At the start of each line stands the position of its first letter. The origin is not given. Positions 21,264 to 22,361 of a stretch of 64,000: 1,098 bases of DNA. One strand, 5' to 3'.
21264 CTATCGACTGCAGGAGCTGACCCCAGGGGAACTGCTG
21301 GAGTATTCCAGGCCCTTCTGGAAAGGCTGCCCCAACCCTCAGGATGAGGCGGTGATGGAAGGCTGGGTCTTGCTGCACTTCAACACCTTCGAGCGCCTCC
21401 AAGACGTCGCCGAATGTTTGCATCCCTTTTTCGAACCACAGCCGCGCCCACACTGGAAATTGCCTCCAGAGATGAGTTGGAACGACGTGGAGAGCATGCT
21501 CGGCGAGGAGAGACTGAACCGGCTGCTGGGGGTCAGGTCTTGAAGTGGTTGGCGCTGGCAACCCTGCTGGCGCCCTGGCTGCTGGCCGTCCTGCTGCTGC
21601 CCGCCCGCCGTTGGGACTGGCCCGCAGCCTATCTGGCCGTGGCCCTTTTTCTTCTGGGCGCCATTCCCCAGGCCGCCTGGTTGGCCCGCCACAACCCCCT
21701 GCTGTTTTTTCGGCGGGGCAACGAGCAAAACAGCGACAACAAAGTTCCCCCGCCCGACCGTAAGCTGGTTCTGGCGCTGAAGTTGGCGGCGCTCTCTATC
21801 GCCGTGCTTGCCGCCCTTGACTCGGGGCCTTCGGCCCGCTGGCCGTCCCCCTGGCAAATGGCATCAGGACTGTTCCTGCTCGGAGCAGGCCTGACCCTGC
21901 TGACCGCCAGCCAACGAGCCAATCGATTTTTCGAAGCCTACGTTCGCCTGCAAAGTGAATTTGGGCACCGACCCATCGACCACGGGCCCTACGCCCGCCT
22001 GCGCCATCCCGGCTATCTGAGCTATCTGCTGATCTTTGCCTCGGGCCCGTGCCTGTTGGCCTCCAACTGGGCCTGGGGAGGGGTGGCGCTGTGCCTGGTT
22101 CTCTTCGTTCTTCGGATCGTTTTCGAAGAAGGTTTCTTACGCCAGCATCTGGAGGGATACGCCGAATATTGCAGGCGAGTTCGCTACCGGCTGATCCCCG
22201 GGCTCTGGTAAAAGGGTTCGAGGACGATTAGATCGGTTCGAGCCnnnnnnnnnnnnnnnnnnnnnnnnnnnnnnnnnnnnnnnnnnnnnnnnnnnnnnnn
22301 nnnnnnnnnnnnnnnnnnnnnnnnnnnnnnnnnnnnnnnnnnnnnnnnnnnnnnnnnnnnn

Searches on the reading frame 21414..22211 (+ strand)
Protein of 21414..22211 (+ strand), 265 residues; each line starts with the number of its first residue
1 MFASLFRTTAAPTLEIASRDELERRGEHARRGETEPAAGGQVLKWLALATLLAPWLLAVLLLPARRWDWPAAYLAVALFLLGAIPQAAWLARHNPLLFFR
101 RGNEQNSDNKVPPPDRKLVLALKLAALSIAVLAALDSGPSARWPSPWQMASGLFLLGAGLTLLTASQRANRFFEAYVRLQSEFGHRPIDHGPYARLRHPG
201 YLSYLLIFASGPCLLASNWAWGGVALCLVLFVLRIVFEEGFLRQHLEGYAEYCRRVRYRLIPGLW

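Call 64: search_protein_families(library=pfam, proteins=[window:21414-22211:+], max_evalue=0.00001)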
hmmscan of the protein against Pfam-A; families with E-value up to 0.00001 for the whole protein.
window:21414-22211:+ (265 aa): 2 families
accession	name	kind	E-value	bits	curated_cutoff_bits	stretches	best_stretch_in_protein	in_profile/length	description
PF04140.19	ICMT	-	1.2e-07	32.4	24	1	159-242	9-93/95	Isoprenylcysteine carboxyl methyltransferase (ICMT) family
PF04191.18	PEMT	-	1.1e-06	29.4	25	1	147-245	1-101/105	Phospholipid methyltransferase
